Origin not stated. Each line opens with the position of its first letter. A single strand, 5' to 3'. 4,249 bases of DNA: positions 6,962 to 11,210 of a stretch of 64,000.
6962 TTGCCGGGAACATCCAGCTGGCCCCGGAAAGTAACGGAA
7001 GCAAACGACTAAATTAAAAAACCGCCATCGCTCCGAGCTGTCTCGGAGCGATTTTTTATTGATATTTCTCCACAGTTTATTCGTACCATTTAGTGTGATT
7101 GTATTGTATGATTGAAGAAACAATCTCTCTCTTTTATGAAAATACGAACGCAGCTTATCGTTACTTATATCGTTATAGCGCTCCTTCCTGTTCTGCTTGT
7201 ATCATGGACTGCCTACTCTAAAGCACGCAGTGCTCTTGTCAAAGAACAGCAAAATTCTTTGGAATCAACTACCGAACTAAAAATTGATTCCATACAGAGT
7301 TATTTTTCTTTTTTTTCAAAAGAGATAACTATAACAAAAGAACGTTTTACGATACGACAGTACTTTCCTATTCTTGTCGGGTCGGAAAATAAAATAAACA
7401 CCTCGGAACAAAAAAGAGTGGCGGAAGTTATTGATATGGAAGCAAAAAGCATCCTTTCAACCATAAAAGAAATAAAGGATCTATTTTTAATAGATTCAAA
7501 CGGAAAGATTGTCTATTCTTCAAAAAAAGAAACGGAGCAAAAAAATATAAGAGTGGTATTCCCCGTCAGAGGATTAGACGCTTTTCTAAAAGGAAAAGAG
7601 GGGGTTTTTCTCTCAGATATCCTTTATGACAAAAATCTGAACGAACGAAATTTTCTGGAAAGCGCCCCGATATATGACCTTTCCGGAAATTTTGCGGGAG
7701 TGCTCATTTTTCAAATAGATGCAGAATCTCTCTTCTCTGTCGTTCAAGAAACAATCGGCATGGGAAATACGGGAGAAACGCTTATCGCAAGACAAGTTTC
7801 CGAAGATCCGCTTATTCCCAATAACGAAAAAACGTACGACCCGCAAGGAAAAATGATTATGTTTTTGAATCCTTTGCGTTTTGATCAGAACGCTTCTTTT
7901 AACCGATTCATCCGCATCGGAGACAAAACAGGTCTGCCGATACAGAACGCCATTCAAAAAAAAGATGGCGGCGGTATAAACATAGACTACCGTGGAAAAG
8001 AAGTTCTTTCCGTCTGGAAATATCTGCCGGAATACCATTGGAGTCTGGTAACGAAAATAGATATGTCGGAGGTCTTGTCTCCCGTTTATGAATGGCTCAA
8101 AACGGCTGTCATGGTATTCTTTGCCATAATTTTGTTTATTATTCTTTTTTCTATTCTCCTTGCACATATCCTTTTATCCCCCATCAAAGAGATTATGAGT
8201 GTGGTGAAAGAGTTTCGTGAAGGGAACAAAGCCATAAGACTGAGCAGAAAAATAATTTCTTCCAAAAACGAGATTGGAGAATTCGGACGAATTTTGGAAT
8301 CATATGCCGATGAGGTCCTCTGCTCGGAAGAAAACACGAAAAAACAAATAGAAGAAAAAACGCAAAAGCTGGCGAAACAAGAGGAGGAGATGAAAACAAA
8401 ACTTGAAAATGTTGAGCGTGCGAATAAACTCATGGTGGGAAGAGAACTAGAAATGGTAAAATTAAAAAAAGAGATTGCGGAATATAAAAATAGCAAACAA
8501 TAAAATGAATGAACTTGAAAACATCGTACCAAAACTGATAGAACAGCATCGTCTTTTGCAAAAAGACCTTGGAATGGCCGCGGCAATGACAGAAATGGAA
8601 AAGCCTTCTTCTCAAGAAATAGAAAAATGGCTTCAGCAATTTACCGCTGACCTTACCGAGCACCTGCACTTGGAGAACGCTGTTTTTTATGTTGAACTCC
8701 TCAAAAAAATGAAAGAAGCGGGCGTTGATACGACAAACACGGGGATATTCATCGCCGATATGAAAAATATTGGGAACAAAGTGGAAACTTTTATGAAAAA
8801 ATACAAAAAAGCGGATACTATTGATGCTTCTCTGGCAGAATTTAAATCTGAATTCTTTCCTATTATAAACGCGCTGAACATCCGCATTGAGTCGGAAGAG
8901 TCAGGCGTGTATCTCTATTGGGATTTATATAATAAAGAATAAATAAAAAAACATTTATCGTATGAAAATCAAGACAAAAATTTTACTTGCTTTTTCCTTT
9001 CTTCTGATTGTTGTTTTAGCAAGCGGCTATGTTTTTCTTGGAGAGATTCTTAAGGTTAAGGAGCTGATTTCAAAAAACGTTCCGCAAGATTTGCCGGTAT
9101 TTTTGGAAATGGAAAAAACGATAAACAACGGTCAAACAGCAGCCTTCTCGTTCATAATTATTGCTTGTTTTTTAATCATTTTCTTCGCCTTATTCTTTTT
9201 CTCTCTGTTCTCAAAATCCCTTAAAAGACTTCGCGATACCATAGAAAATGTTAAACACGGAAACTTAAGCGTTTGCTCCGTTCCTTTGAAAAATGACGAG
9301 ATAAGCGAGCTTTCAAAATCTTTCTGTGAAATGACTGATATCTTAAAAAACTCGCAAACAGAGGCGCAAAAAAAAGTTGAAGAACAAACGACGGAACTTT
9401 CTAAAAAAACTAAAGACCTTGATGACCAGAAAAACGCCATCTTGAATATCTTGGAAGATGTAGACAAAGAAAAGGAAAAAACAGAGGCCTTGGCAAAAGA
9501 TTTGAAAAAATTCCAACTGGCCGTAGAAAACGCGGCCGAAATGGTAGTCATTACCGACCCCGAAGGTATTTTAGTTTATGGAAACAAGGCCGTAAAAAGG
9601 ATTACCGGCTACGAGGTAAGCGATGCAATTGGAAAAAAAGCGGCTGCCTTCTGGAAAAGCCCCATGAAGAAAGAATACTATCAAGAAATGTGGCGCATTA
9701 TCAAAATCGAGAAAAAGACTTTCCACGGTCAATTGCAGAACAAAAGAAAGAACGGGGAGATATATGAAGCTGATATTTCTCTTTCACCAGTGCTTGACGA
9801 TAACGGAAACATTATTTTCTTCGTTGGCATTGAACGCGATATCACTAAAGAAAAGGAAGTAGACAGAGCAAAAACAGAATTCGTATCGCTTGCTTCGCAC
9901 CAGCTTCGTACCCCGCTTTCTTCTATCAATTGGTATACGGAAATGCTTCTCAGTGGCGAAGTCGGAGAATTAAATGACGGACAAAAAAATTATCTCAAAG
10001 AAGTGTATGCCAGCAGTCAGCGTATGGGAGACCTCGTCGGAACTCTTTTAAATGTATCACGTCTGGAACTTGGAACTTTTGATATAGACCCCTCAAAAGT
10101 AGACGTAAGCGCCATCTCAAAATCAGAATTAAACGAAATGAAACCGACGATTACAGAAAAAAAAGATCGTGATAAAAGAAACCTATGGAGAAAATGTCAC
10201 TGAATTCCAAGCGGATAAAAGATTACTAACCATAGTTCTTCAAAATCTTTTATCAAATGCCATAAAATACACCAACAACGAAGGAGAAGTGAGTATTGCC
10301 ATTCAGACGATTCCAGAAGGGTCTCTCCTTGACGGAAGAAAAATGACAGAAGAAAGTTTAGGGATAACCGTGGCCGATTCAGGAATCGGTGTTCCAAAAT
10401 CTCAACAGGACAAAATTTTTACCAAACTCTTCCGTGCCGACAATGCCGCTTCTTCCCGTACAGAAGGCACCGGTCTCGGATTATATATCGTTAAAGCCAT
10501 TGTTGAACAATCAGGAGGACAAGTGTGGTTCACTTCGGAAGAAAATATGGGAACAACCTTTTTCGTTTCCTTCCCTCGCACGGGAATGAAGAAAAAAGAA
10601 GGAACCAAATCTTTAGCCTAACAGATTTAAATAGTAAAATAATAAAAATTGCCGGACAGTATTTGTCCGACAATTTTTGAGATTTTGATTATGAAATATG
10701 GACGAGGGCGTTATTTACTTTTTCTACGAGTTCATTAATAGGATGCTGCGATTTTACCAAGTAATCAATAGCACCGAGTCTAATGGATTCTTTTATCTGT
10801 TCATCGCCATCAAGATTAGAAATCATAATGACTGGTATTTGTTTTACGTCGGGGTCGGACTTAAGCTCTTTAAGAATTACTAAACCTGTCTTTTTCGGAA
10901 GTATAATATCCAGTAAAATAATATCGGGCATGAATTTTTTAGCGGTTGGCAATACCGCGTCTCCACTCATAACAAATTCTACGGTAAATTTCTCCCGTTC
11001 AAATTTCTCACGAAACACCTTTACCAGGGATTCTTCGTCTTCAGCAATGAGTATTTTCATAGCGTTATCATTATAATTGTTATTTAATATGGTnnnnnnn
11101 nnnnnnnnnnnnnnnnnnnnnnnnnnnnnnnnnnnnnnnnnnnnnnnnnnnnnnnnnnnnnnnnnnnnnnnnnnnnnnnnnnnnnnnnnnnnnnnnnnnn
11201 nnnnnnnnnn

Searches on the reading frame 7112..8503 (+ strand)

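Call 11: search_protein_families(library=pfam, proteins=[window:7112-8503:+], max_evalue=0.01)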
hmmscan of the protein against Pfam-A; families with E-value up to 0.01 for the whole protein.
window:7112-8503:+ (463 aa): 2 families
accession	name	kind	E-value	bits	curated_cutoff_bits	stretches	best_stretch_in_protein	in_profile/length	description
PF02743.24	dCache_1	-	8.3e-15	55.4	45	1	45-226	6-173/240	Cache domain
PF00672.30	HAMP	-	0.0062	17.3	25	0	349-399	1-48/53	HAMP domain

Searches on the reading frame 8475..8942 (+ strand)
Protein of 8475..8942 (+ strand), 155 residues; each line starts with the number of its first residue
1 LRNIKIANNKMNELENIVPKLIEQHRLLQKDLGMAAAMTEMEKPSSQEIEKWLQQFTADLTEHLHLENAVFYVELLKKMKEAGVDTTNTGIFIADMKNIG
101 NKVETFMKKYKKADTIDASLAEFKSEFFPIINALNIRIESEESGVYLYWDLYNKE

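Call 11: search_protein_families(library=pfam, proteins=[window:8475-8942:+], max_evalue=0.01)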
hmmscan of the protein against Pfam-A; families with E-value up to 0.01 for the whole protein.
window:8475-8942:+ (155 aa): 2 families
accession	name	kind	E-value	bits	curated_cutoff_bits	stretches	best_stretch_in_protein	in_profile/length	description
PF01814.28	Hemerythrin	-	9.5e-08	33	25.3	1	17-146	2-124/127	Hemerythrin HHE cation binding domain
PF04353.18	Rsd_AlgQ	-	0.00017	22.1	35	1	2-142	3-143/150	Regulator of RNA polymerase sigma(70) subunit, Rsd/AlgQ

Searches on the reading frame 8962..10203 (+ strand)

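Call 11: search_protein_families(library=pfam, proteins=[window:8962-10203:+], max_evalue=0.01)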
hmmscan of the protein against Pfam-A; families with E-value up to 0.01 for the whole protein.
window:8962-10203:+ (413 aa): 8 families
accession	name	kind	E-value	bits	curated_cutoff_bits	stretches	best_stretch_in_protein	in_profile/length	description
PF13426.13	PAS_9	-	7.5e-19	68.4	27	1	193-296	2-103/103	PAS domain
PF00512.31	HisKA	-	7.1e-17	61.7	26.9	1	303-370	1-65/66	His Kinase A (phospho-acceptor) domain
PF00989.32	PAS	-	5.4e-14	52.6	22.6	1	183-294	2-113/113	PAS fold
PF08448.16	PAS_4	-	3e-11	44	23.1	1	189-298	2-109/110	PAS fold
PF08447.18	PAS_3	-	1.7e-09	38.2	25.6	1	205-290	2-88/89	PAS fold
PF13188.13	PAS_8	-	3.3e-06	27.2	21.8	1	183-224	2-43/65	PAS domain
PF00672.30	HAMP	-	0.00016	22.4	25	1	83-126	6-49/53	HAMP domain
PF21329.2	CYP38_PsbQ-like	-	0.0049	17.8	27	1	106-204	9-106/117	Peptidyl-prolyl cis-trans isomerase CYP38-like, PsbQ-like domain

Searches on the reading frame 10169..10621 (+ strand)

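Call 11: search_protein_families(library=pfam, proteins=[window:10169-10621:+], max_evalue=0.01)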
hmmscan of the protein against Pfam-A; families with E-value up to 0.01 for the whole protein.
window:10169-10621:+ (150 aa): 3 families
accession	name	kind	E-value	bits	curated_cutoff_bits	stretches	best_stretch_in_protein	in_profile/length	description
PF02518.31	HATPase_c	-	1.8e-28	99.6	26.4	1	16-137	2-109/111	Histidine kinase-, DNA gyrase B-, and HSP90-like ATPase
PF13581.12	HATPase_c_2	-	2.8e-05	24.5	27.4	1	21-113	33-110/127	Histidine kinase-like ATPase domain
PF14501.12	HATPase_c_5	-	0.0021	18.4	22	0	20-126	6-93/102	GHKL domain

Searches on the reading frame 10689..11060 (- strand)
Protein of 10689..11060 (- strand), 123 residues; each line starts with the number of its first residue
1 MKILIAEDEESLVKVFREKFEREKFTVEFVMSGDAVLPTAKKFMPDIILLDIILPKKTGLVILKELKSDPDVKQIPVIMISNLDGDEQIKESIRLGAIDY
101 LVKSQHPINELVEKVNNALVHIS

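Call 11: search_protein_families(library=pfam, proteins=[window:10689-11060:-], max_evalue=0.01)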
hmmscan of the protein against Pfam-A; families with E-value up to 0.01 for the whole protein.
window:10689-11060:- (123 aa): 1 family
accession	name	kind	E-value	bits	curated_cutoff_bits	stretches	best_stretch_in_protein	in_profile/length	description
PF00072.30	Response_reg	-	4.6e-21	75.5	30.2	1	3-115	1-110/111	Response regulator receiver domain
